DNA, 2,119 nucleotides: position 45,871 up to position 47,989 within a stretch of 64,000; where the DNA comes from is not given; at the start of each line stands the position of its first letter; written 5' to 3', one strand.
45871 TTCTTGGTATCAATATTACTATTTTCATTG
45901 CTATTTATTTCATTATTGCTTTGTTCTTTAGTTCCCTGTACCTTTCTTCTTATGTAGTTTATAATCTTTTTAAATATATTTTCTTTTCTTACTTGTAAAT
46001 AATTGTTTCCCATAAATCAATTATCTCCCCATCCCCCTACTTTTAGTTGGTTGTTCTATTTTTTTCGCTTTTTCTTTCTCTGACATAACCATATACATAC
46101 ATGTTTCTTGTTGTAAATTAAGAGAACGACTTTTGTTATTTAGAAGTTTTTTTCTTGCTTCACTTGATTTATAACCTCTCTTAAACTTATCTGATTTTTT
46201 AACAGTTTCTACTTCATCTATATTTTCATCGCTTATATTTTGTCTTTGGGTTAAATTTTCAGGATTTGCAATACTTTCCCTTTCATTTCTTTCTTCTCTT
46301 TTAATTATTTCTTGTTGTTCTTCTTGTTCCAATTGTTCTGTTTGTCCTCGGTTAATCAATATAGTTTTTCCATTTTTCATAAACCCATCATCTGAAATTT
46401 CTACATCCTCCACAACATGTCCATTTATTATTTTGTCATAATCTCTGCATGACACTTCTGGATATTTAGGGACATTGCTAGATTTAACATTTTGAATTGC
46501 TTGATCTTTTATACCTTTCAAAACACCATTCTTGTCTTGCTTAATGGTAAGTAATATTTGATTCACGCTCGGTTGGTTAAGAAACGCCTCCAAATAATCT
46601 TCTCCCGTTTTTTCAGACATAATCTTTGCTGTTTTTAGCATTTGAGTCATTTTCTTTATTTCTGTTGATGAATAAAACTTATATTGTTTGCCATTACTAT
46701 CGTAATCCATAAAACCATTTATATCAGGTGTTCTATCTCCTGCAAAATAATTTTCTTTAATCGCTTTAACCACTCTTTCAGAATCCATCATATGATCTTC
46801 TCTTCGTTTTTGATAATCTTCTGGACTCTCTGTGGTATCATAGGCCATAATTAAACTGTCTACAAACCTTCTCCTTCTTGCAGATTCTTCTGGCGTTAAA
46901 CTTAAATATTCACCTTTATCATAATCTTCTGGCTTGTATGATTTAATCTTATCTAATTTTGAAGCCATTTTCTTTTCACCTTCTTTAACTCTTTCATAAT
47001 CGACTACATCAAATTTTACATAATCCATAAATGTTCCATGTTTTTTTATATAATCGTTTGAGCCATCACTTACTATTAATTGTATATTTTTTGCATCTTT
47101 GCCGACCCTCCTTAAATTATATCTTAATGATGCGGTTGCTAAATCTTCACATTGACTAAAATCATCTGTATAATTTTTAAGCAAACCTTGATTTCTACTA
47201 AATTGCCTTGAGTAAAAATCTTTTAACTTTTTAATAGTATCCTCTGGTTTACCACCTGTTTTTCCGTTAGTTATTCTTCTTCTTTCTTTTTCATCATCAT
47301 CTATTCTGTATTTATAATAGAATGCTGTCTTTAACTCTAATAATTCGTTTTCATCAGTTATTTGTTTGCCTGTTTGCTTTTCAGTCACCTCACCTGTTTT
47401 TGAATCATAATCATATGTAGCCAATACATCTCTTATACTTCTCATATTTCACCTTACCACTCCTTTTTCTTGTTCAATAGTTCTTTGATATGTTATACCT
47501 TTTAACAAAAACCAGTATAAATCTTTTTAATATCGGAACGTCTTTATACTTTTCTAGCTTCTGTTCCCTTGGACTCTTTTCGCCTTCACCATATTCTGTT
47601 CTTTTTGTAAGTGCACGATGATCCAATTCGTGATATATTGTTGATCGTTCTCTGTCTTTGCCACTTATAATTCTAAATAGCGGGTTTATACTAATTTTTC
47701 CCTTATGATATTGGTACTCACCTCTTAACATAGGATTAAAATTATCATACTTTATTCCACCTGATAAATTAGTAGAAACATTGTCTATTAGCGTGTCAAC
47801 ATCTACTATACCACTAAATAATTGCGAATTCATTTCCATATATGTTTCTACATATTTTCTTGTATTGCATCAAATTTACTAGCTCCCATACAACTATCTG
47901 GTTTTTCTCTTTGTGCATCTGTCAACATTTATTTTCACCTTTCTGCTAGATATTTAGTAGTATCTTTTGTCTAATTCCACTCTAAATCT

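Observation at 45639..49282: Uncharacterised five-ORF operon (ART-like, micro-ORF, LF-like HExxH, 474-aa and 124-aa unknowns) divergent from an XRE regulator: candidate novel toxin/defence-type system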

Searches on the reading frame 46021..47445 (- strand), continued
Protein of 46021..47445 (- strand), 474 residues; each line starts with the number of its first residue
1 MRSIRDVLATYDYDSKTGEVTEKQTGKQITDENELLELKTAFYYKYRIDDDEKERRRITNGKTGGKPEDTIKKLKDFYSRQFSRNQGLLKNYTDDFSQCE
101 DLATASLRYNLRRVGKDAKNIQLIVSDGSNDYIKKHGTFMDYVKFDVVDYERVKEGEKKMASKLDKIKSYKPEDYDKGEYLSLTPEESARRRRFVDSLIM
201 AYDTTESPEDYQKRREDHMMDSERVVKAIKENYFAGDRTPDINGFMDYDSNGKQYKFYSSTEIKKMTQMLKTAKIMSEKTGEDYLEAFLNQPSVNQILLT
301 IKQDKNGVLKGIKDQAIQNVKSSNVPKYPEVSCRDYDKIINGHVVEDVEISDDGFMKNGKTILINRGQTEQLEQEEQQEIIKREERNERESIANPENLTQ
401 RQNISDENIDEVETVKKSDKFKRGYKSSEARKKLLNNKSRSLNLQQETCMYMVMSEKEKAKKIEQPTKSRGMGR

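Call 31: predict_structure(alignment_id=A2)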
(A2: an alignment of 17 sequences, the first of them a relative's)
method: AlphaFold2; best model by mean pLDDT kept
length: 353 residues; sequences in the alignment: 17
mean_pLDDT: 82.7   pTM: 0.77
mean pLDDT of the five models: 82.7, 82.5, 80.4, 79.2, 79.0
residues with pLDDT >= 90: 178; 70-90: 84; 50-70: 84; < 50: 7
segments of 3 or more residues with pLDDT < 50: 328-332
pLDDT, mean of each block of 10 residues (from residue 1): 94 94 96 95 95 93 84 90 76 90 94 64 64 63 59 82 90 95 79 94 97 96 97 92 82 82 92 93 90 89 81 59 52 53 60 42
secondary structure, 60 per line:
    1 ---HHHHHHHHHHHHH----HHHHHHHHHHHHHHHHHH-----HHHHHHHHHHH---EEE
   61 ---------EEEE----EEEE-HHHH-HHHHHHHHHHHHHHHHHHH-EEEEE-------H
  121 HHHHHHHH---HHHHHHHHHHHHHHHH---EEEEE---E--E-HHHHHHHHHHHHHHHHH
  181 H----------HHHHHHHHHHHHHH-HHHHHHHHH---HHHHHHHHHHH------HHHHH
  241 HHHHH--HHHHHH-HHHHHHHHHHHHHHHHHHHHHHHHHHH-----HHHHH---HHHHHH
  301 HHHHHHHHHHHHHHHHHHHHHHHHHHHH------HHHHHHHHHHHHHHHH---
elements in order: H4-16 H21-38 H44-54 E58-60 E70-73 E78-81 H83-86 H88-106 E108-112 H120-128 H132-147 E151-155 H164-181 H192-205 H207-215 H219-229 H236-245 H248-253 H255-281 H287-291 H295-328 H335-350

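Call 34: fold_search(model_id=the predicted structure, library=pdb)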
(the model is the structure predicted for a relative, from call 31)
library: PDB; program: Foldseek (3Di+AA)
matches with E <= 10: 48; with E <= 0.001: 0
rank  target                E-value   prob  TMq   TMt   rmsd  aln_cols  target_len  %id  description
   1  4qhf                  8.2e-01  0.54  0.16  0.42  14.4       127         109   19  Crystal structure of Methanocaldococcus jannaschii monomeric selecase (released 2014-07-16)
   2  4qhg                  1.2e+00  0.28  0.12  0.33  14.9       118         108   18  Crystal structure of Methanocaldococcus jannaschii dimeric selecase (released 2014-07-16)
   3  4qhi_C                1.4e+00  0.47  0.16  0.45  14.2       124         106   18  Crystal structure of Methanocaldococcus jannaschii selecase mutant R36W (released 2014-07-16)
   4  4qhj_A                1.4e+00  0.23  0.11  0.32  14.0       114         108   18  Crystal structure of Methanocaldococcus jannaschii selecase mutant I100F+H107F (released 2014-07-16)
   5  4qhi_D                1.5e+00  0.20  0.11  0.32  13.3       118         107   19  Crystal structure of Methanocaldococcus jannaschii selecase mutant R36W (released 2014-07-16)
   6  9ftd_MODEL_1_A        2.1e+00  0.07  0.14  0.17  21.6       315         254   10  Solution structure of BmSA1, the major surface antigen from Babesia microti (released 2025-05-14)
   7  2q12                  2.5e+00  0.05  0.11  0.15  34.3       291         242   13  Crystal Structure of BAR domain of APPL1 (released 2007-08-14)
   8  2z6e_A                2.8e+00  0.03  0.13  0.12  30.4       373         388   10  Crystal Structure of Human DAAM1 FH2 (released 2008-05-27)
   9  4qhi_A                3.0e+00  0.23  0.16  0.42  14.3       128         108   17  Crystal structure of Methanocaldococcus jannaschii selecase mutant R36W (released 2014-07-16)
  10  4qhi_B                3.0e+00  0.23  0.17  0.43  12.1       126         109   18  Crystal structure of Methanocaldococcus jannaschii selecase mutant R36W (released 2014-07-16)
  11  7cbc_A                3.0e+00  0.03  0.12  0.13  24.1       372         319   12  Crystal structure of a de novo designed switch protein caging a hemagglutinin binder (released 2020-12-23)
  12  8zg5                  3.1e+00  0.06  0.17  0.14  19.3       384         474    9  Drimenyl diphosphate synthase SsDMS_Y505I&D303A from Streptomyces showdoensis (Apo) (released 2025-05-21)
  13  7ocp_A                3.2e+00  0.04  0.16  0.10  18.7       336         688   10  NADPH bound to the dehydrogenase domain of the bifunctional mannitol-1-phosphate dehydrogenase/phosphatase MtlD from A (released 2022-04-20)
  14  2j1d                  3.5e+00  0.04  0.15  0.13  29.6       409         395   10  Crystallization of hDaam1 C-terminal Fragment (released 2007-05-15)
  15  9esd_C                3.7e+00  0.01  0.09  0.09  24.9       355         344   11  Holo TDO with a bound inhibitor (released 2025-03-05)
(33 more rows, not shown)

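Call 36: search_protein_families(library=pfam, proteins=[L011:13-810:+, L011:2172-3359:+, L007:11099-11467:+, L003:1637-3274:+, L003:3822-4445:+], max_evalue=0.1)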
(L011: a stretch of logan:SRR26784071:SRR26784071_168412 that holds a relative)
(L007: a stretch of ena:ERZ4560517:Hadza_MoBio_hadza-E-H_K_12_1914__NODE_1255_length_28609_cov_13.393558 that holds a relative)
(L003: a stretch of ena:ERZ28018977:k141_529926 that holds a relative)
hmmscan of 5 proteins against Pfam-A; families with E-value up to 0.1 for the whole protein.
L011:13-810:+ (265 aa): 1 family
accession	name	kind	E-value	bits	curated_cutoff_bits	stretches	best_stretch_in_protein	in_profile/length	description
PF20498.3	DUF6728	-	0.046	14.4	27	1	165-191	4-28/55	Family of unknown function (DUF6728)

L011:2172-3359:+ (395 aa): 1 family
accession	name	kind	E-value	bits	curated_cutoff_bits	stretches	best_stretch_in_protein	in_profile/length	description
PF06992.16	Phage_lambda_P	-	0.053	13.7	26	0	161-239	77-152/162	Replication protein P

L007:11099-11467:+ (122 aa): 3 families
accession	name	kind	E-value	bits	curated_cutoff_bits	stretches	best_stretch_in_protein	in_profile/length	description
PF23323.1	Spectrin_6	-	0.044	14.6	27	1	46-89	31-72/110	Kalirin-like, spectrin repeats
PF08031.17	BBE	-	0.059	13.8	20.6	0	85-112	16-42/45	Berberine and berberine like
PF14005.11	YpjP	-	0.061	13.8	27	1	11-69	7-65/134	YpjP-like protein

L003:1637-3274:+ (545 aa): 1 family
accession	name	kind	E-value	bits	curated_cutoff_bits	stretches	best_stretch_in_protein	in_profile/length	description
PF14571.11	Di19_C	-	0.058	14.4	29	1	177-232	41-99/102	Stress-induced protein Di19, C-terminal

L003:3822-4445:+ (207 aa): 3 families
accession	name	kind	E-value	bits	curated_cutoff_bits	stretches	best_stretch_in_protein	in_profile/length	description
PF03118.21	RNA_pol_A_CTD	-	5.2e-08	32.9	23.8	1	150-188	11-49/67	Bacterial RNA polymerase, alpha chain C terminal domain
PF22993.4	SAM_EPH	-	0.039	14.1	27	0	164-184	20-40/60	Ephrin receptor 1 SAM domain-like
PF21794.3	RAD51D_N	-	0.044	14.4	27.3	0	158-188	11-41/60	RAD51D, N-terminal domain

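Call 45: search_dna_similar(query=P0020, collection=plasmids, mode=protein, max_evalue=0.001, max_rows=15)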
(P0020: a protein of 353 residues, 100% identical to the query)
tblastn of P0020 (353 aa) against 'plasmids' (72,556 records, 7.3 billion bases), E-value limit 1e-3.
No match.

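Call 47: search_dna_similar(query=P0020, collection=phages, mode=protein, max_evalue=0.001, max_rows=15)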
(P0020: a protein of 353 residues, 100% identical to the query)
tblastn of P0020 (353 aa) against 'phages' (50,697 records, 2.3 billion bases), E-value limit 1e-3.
No match.

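Call 49: find_related_loci(query=A2, collection=genome_contigs, flank=10000)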
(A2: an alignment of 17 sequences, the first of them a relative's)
Query A2 (353 aa) in genome_contigs; peptide patterns used: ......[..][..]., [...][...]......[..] (x = any residue, [..] = any of these).
35 stretches matched a pattern; 3 encode a relative of the query (tblastn E <= 1e-3); 3 distinct loci.
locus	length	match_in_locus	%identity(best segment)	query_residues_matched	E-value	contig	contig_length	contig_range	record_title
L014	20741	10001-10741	30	8-230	5e-29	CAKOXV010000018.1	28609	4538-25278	MAG: uncultured Clostridia bacterium isolate REFINED_METABAT215_TOP10_CONTIGS_1500_ASSEMBLY_K77_MERGED__Hadza_MoBio_hadz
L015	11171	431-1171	31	8-230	9e-26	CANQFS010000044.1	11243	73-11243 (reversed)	MAG: uncultured Clostridia bacterium isolate Lapin-002__bin89 genome assembly, contig: Lapin-002__NODE_7624_length_11243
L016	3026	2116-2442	35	91-220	9e-17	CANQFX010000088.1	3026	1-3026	MAG: uncultured Bacilli bacterium isolate Lapin-008__bin25 genome assembly, contig: Lapin-008__NODE_27411_length_3026_co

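Call 50: find_encoding_contigs(protein=P0001, flank=10000, max_places=5)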
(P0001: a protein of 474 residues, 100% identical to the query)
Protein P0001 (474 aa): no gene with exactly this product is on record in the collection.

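Call 65: find_related_loci(query=A2, collection=viral_contigs, flank=8000)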
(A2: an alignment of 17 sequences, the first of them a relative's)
Query A2 (353 aa) in viral_contigs; peptide patterns used: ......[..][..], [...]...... (x = any residue, [..] = any of these).
60 stretches matched a pattern, but none encodes a relative of the query by tblastn (E <= 1e-3).

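Call 66: find_encoding_contigs(protein=P0003, flank=10000, max_places=3)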
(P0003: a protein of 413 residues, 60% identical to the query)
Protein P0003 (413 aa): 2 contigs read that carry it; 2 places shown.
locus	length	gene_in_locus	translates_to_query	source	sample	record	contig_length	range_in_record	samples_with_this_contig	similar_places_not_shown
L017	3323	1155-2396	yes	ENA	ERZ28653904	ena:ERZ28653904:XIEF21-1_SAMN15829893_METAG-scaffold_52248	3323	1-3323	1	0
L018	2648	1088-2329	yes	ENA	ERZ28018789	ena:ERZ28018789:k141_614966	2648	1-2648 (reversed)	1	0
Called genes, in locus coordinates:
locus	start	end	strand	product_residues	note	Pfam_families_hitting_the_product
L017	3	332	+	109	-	?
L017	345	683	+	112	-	-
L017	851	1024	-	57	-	-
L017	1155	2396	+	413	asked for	-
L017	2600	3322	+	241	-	?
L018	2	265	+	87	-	?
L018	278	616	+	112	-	-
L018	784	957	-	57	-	-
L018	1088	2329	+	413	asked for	-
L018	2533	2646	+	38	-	?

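Call 68: search_protein_families(library=padloc, proteins=[P0020, L007:11099-11467:+, P0002, L011:13-810:+, L011:2172-3359:+], max_evalue=0.01)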
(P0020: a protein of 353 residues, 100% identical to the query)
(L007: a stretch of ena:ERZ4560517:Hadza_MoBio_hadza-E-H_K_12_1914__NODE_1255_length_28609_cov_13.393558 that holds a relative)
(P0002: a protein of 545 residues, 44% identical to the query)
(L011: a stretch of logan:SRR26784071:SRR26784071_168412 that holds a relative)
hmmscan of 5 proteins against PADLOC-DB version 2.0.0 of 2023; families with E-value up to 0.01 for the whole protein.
P0020 (353 aa): 0 families

L007:11099-11467:+ (122 aa): 0 families

P0002 (545 aa): 0 families

L011:13-810:+ (265 aa): 0 families

L011:2172-3359:+ (395 aa): 0 families

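Call 69: search_protein_families(library=phrogs, proteins=[P0020, L007:11099-11467:+, P0002, L011:13-810:+, L011:2172-3359:+, P0028, P0033], max_evalue=0.01)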
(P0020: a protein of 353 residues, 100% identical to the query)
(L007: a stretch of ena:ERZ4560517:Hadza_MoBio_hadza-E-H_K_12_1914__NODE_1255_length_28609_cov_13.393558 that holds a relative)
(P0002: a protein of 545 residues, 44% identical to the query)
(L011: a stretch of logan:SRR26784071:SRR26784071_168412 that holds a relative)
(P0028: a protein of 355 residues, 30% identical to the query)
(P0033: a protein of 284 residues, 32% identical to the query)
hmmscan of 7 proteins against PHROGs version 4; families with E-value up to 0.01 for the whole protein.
P0020 (353 aa): 0 families

L007:11099-11467:+ (122 aa): 0 families

P0002 (545 aa): 0 families

L011:13-810:+ (265 aa): 0 families

L011:2172-3359:+ (395 aa): 0 families

P0028 (355 aa): 0 families

P0033 (284 aa): 0 families

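Call 71: find_encoding_contigs(protein=P0027, flank=10000, max_places=3)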
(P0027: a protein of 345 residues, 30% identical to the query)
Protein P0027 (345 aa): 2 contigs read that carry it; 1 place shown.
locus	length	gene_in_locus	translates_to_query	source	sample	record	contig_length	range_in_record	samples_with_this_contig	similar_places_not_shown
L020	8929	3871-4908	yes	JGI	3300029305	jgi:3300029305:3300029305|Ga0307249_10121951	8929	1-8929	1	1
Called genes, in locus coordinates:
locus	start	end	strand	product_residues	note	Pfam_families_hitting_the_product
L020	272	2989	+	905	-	PF00690:Cation_ATPase_N, PF00122:E1-E2_ATPase, PF00702:Hydrolase, PF13246:Cation_ATPase, PF12710:HAD (weak), PF08282:Hydrolase_3 (faint), PF00689:Cation_ATPase_C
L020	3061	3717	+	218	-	PF01844:HNH, PF14279:HNH_5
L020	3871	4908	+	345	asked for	-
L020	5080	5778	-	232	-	PF00578:AhpC-TSA, PF08534:Redoxin, PF10417:1-cysPrx_C (weak)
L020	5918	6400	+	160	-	-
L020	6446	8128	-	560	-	PF05833:NFACT_N, PF05670:NFACT-R_1, PF18297:NFACT-R_2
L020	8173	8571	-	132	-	PF01551:Peptidase_M23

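Call 83: search_solved_structures(query=L011:13-810:+, max_evalue=10, show_alignments=2)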
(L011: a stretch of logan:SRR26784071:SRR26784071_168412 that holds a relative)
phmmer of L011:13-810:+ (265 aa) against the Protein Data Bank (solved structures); distinct sequences matched with E-value up to 10: 3.
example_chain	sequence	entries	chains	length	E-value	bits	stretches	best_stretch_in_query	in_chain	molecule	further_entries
8fmw_AE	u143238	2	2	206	0.24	13.9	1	167-219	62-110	50S ribosomal protein L3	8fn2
3ejf_A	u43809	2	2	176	1.2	11.6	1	33-83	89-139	Non-structural protein 3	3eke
3kcp_A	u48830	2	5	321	1.2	11.6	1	132-210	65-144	Cellulosomal-scaffolding protein A | Cellulosome anchoring protein cohesin region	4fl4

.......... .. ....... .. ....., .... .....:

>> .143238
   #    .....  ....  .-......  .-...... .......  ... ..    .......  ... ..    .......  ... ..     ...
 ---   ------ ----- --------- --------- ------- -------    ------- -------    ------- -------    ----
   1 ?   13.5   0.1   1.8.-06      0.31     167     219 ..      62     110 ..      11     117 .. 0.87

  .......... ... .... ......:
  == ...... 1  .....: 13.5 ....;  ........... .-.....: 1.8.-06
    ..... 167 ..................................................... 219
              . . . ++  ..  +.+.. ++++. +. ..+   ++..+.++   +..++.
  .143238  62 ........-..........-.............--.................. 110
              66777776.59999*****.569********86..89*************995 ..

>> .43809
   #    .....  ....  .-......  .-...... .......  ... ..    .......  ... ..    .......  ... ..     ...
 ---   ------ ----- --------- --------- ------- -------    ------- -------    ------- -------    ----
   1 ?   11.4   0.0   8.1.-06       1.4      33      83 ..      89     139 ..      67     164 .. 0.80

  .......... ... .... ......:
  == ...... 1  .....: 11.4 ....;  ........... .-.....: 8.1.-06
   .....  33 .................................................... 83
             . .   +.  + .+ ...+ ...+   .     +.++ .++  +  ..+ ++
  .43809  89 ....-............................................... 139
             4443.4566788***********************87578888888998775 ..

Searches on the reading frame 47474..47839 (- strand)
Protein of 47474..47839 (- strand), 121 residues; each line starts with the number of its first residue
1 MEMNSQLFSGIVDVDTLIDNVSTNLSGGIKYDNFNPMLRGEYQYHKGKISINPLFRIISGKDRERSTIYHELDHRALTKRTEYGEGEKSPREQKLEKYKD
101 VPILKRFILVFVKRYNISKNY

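Call 3: search_protein_families(library=pfam, proteins=[window:47474-47839:-], max_evalue=1)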
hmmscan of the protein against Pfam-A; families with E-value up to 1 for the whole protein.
window:47474-47839:- (121 aa): 1 family
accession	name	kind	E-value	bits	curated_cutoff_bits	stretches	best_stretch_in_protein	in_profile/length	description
PF13201.12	PCMD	-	0.0052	17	28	1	6-69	83-145/234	Putative carbohydrate metabolism domain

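Call 4: search_protein_families(library=ncbifam, proteins=[window:47474-47839:-], max_evalue=1)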
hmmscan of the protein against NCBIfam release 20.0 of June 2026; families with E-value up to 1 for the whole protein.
window:47474-47839:- (121 aa): 0 families

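Call 5: search_protein_families(library=padloc, proteins=[window:47474-47839:-], max_evalue=1)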
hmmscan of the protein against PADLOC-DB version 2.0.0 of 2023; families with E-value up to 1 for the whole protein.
window:47474-47839:- (121 aa): 0 families

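Call 6: search_protein_families(library=phrogs, proteins=[window:47474-47839:-], max_evalue=1)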
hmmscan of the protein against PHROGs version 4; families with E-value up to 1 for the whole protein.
window:47474-47839:- (121 aa): 0 families
